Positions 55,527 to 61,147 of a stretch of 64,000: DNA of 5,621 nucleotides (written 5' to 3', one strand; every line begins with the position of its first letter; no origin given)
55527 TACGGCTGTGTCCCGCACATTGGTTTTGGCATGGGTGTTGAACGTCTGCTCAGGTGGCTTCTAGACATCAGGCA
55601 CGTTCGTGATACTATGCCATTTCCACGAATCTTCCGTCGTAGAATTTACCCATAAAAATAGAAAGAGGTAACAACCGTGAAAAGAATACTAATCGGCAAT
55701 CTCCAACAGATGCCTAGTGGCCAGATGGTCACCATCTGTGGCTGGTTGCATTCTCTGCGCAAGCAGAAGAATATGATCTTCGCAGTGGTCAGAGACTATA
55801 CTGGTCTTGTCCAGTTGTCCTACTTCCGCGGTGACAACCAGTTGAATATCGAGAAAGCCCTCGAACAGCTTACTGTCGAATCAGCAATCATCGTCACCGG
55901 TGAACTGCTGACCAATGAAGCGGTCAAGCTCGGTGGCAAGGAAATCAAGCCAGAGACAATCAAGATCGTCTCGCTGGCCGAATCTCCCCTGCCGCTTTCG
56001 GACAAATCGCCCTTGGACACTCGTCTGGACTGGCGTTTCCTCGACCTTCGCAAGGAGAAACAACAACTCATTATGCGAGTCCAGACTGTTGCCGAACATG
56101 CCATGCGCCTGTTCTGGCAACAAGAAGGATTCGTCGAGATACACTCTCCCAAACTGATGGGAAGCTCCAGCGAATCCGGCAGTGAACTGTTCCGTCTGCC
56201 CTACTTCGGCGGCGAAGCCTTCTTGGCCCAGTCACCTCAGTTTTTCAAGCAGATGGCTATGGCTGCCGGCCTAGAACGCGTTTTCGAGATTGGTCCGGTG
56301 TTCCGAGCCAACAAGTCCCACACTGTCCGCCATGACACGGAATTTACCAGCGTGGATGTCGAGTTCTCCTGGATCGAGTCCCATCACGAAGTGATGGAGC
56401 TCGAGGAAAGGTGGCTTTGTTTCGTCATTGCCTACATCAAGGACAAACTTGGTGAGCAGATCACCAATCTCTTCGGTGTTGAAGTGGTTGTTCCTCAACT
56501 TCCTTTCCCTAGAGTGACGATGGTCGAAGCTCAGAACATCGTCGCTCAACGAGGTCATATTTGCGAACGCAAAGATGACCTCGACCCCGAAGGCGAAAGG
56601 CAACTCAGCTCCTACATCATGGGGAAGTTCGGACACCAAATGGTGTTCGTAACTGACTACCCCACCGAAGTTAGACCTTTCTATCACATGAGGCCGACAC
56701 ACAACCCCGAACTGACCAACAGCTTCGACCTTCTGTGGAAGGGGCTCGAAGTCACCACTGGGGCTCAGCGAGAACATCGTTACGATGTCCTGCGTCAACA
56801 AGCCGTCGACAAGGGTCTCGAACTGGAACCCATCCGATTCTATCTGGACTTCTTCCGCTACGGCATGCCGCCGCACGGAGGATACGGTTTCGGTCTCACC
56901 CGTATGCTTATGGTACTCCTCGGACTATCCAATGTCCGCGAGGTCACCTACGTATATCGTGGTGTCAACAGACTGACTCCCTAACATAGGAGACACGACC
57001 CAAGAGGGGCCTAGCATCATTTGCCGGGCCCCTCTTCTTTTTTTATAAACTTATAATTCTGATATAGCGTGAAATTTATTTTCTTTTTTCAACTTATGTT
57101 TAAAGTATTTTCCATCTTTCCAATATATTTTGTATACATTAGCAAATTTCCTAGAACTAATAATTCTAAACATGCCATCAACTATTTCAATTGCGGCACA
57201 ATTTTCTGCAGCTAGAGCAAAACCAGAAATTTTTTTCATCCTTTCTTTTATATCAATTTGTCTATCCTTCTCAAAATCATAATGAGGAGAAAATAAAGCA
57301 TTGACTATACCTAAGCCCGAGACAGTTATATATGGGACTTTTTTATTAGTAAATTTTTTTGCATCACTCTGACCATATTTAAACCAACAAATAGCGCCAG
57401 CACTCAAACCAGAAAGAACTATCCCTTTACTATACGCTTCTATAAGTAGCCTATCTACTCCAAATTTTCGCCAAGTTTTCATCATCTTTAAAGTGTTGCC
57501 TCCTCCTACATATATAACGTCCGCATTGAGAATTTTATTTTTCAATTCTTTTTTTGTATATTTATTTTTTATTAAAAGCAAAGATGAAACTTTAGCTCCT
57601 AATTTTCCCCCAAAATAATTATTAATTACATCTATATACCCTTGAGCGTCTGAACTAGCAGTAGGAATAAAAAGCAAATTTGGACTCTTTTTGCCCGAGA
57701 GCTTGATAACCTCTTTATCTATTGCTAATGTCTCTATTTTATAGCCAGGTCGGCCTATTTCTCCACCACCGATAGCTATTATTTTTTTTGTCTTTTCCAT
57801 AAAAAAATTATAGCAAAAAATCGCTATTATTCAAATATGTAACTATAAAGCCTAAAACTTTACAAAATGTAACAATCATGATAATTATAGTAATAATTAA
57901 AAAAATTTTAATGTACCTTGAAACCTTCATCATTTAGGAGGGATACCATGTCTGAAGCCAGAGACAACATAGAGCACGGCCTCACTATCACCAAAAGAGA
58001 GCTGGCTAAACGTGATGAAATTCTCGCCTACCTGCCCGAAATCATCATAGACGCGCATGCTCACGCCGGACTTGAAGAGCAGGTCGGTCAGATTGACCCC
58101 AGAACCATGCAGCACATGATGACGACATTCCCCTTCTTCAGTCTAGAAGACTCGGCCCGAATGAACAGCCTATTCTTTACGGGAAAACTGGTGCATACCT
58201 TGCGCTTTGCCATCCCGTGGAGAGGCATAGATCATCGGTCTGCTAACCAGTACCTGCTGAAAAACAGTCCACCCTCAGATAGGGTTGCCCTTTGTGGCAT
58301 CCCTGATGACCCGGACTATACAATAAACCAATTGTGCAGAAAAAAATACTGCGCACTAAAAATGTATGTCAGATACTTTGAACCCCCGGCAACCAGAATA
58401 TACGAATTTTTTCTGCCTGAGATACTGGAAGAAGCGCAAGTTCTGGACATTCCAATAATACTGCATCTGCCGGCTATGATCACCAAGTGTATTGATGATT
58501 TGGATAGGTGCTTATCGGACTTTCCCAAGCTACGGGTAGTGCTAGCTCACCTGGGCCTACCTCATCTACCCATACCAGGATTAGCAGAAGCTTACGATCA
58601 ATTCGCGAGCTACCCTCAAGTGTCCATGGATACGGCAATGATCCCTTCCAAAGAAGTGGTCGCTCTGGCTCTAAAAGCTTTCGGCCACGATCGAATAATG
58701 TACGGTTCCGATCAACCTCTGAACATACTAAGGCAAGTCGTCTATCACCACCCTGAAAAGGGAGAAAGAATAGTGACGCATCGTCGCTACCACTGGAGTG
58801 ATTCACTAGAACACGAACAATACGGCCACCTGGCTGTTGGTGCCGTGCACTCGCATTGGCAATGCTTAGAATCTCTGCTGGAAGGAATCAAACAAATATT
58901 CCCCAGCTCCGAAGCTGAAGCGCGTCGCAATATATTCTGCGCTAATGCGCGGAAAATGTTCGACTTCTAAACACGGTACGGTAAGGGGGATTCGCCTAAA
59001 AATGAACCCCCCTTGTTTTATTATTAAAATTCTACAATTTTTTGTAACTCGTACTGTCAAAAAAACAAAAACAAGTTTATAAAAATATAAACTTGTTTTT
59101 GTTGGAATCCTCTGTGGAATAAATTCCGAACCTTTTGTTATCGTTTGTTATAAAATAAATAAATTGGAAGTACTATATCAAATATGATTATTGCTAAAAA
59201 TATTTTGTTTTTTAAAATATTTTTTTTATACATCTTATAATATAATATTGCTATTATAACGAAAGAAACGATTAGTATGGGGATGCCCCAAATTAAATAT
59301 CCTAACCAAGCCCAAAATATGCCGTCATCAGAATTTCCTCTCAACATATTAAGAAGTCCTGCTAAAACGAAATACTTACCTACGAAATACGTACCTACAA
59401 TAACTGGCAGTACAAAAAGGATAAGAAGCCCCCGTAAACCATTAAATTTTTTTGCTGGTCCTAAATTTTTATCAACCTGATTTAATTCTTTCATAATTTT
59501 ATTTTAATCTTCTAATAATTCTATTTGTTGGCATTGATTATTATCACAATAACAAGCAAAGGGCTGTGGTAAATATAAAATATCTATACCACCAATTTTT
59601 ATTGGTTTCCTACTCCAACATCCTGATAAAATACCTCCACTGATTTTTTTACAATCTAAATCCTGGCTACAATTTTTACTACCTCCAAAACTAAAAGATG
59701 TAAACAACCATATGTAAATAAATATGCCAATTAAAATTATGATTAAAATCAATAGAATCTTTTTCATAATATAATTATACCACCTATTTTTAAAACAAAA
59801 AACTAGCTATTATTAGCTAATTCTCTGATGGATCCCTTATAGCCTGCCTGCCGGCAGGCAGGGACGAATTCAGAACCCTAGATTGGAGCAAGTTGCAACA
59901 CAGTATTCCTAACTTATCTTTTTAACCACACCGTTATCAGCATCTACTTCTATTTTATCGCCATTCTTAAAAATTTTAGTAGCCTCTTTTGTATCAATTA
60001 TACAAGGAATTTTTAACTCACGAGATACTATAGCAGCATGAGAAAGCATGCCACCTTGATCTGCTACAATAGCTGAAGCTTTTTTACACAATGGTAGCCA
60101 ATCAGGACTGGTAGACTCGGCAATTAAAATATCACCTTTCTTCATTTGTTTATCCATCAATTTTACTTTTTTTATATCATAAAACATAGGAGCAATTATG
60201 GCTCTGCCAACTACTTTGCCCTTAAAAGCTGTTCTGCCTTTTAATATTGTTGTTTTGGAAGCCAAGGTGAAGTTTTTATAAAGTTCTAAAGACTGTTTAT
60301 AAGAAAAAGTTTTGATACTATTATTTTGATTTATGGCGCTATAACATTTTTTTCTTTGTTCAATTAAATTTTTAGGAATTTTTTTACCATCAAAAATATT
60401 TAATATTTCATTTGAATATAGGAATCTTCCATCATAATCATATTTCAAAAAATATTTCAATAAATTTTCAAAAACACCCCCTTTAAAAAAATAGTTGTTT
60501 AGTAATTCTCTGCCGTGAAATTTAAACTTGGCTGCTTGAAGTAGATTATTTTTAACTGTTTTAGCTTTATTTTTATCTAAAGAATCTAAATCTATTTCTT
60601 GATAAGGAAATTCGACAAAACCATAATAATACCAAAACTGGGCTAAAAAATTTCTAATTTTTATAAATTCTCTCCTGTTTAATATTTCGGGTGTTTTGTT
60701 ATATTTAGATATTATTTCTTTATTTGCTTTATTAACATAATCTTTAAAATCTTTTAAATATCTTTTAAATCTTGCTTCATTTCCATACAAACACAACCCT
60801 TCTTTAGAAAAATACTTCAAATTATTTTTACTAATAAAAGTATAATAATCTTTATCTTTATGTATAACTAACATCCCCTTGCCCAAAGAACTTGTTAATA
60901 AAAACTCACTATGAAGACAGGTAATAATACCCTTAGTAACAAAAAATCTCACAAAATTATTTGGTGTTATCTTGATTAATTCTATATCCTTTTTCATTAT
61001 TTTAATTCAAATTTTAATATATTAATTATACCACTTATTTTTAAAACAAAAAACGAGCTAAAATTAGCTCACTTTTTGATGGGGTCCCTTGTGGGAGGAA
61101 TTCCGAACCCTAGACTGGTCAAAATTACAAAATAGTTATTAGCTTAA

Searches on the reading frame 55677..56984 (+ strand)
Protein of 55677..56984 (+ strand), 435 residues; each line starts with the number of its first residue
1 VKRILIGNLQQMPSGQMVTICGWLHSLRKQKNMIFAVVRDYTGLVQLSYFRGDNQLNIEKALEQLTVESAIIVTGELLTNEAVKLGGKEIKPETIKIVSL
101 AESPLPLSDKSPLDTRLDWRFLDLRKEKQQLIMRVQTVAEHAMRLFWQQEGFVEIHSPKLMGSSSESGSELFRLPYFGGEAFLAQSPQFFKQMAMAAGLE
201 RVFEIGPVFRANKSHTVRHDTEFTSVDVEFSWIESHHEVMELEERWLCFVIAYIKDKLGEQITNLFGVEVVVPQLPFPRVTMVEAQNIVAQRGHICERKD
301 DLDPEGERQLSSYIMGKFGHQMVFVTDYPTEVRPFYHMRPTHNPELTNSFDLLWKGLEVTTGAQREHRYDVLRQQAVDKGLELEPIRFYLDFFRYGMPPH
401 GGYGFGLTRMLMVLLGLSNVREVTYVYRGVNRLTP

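Call 9: search_protein_families(library=pfam, proteins=[window:55677-56984:+], max_evalue=0.001)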
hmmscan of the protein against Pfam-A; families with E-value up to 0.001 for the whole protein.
window:55677-56984:+ (435 aa): 2 families
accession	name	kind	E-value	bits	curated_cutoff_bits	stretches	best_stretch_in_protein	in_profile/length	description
PF00152.25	tRNA-synt_2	-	6.6e-77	259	25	1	114-424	3-302/308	tRNA synthetases class II (D, K and N)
PF01336.31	tRNA_anti-codon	-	3.1e-12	46.7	27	1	18-97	1-74/75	OB-fold nucleic acid binding domain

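Call 12: search_protein_families(library=ncbifam, proteins=[window:55677-56984:+], max_evalue=0.00001)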
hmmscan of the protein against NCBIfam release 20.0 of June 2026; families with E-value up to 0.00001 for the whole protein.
window:55677-56984:+ (435 aa): 17 families
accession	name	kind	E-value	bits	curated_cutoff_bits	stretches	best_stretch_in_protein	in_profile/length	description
NF003483.0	PRK05159.1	equivalog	1.2e-143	479.2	353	1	1-435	3-438/438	aspartate--tRNA(Asn) ligase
TIGR00458.1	aspS_nondisc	equivalog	1.1e-121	406.9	368.4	1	12-435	9-428/428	aspartate--tRNA(Asn) ligase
NF003037.0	PRK03932.1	equivalog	3.3e-79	267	414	1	7-432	7-448/451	asparagine--tRNA ligase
TIGR00457.1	asnS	equivalog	1.6e-72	244.7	342.6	1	13-433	14-453/455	asparagine--tRNA ligase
NF001750.0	PRK00476.1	equivalog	5.2e-59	200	443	2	2-256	5-267/590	aspartate--tRNA ligase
TIGR00459.1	aspS_bact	equivalog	3.4e-56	190.8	373.85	2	1-257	2-264/586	aspartate--tRNA ligase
NF005052.0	PRK06462.1-1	equivalog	7.7e-40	137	368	1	115-423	33-340/353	asparagine synthetase A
NF001756.1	PRK00484.1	subfamily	1.3e-35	123.1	468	1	14-424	50-480/488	lysine--tRNA ligase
TIGR00499.1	lysS_bact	equivalog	8.5e-33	113.7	427.6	2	15-295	53-330/496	lysine--tRNA ligase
NF009460.0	PRK12820.1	equivalog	9.2e-31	106.7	1379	1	2-286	22-311/723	bifunctional aspartyl-tRNA synthetase/aspartyl/glutamyl-tRNA amidotransferase subunit C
NF005054.0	PRK06462.1-4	equivalog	6.3e-28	97.7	309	1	122-424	14-306/318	asparagine synthetase A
NF002821.0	PRK02983.1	equivalog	1.1e-24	86.6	742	2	10-227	654-873/1102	bifunctional lysylphosphatidylglycerol synthetase/lysine--tRNA ligase LysX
NF009101.0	PRK12445.1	subfamily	1.7e-21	76.3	1026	2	19-286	69-333/505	lysine--tRNA ligase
TIGR00462.1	genX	equivalog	5.4e-19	68.8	286.9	1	141-424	9-302/304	EF-P lysine aminoacylase EpmA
NF006828.0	PRK09350.1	equivalog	1.2e-14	54.4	264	1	142-425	25-319/325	elongation factor P--(R)-beta-lysine ligase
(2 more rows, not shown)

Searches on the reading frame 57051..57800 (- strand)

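Call 9: search_protein_families(library=pfam, proteins=[window:57051-57800:-], max_evalue=0.001)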
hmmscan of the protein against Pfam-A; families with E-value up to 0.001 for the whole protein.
window:57051-57800:- (249 aa): 1 family
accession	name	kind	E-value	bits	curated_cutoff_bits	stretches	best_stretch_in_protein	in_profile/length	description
PF03575.23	Peptidase_S51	-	1.1e-41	143.2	23.9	1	8-214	2-206/206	Peptidase family S51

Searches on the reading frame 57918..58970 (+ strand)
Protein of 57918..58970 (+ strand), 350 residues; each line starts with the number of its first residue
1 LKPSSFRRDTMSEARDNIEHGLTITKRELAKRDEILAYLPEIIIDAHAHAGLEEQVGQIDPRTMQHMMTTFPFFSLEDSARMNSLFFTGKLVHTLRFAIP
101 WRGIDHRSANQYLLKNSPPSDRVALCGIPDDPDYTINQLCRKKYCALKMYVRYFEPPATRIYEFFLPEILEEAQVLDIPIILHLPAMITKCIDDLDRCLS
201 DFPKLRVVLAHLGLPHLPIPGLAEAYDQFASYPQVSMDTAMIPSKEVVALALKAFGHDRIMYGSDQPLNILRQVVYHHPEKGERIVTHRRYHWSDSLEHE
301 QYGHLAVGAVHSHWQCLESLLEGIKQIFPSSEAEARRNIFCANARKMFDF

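Call 9: search_protein_families(library=pfam, proteins=[window:57918-58970:+], max_evalue=0.001)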
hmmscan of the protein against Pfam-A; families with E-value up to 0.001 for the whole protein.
window:57918-58970:+ (350 aa): 1 family
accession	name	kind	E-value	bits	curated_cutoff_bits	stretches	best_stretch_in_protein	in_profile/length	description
PF04909.20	Amidohydro_2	-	2.9e-19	70.4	26.4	1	68-350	32-289/289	Amidohydrolase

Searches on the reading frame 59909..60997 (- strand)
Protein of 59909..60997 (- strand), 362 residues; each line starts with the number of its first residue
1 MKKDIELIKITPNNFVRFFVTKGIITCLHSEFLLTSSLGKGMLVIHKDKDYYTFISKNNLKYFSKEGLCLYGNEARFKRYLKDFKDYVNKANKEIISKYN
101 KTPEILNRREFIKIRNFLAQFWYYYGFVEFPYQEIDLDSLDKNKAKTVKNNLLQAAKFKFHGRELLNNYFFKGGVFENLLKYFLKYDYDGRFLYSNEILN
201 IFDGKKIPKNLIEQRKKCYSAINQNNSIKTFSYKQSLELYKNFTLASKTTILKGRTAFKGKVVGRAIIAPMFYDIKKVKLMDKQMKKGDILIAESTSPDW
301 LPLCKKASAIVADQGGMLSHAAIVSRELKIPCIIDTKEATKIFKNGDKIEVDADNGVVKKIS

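Call 64: search_protein_families(library=pfam, proteins=[window:59909-60997:-], max_evalue=0.01)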
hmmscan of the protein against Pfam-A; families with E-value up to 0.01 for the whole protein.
window:59909-60997:- (362 aa): 1 family
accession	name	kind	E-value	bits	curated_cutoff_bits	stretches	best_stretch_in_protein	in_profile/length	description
PF00391.29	PEP-utilizers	-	7e-26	90.1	23.1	1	286-356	2-72/72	PEP-utilising enzyme, mobile domain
